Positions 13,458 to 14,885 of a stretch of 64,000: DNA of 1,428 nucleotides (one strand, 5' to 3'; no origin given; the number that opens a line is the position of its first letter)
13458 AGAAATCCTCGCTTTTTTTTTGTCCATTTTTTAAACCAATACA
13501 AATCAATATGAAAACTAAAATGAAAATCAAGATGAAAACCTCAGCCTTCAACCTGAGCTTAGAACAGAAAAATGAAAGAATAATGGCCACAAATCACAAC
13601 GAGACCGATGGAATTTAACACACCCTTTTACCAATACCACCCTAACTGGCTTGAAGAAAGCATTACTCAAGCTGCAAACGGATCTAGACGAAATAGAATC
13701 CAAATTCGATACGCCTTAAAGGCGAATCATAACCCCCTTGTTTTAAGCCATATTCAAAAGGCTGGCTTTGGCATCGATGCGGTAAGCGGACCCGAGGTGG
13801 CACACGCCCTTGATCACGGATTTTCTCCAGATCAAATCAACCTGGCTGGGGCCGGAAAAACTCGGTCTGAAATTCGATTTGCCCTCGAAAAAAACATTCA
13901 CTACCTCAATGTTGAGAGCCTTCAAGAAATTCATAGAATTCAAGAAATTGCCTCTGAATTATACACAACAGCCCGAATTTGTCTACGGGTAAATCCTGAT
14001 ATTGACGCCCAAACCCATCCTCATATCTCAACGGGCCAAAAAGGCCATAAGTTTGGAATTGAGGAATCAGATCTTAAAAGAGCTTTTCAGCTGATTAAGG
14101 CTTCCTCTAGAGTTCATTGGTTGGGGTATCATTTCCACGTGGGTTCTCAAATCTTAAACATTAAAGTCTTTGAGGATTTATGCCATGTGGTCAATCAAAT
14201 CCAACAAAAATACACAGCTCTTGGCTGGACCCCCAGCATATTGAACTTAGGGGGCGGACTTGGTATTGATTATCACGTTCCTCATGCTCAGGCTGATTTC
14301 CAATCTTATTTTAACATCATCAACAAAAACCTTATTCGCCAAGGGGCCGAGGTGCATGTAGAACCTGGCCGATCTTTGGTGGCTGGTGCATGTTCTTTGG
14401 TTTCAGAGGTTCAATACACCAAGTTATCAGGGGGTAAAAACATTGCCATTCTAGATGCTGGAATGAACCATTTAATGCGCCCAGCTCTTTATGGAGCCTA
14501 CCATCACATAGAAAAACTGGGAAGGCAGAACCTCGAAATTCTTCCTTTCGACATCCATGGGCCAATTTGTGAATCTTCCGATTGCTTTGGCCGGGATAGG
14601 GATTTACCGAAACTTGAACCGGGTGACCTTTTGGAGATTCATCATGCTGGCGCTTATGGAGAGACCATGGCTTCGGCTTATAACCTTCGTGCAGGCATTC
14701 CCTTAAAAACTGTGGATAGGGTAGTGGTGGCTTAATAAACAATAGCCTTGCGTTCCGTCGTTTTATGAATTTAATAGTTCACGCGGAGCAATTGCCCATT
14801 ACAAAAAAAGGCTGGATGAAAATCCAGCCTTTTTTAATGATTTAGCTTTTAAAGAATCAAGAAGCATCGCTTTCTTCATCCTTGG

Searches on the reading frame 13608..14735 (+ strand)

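Call 58: search_protein_families(library=pfam, proteins=[window:13608-14735:+], max_evalue=0.001)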
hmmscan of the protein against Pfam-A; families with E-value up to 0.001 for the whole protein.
window:13608-14735:+ (375 aa): 2 families
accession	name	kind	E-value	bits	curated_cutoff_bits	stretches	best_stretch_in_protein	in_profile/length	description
PF02784.22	Orn_Arg_deC_N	-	1.5e-54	185.5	23.4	1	29-259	16-247/247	Pyridoxal-dependent decarboxylase, pyridoxal binding domain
PF00278.28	Orn_DAP_Arg_deC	-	1.3e-24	86.7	23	1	260-348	6-95/95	Pyridoxal-dependent decarboxylase, C-terminal sheet domain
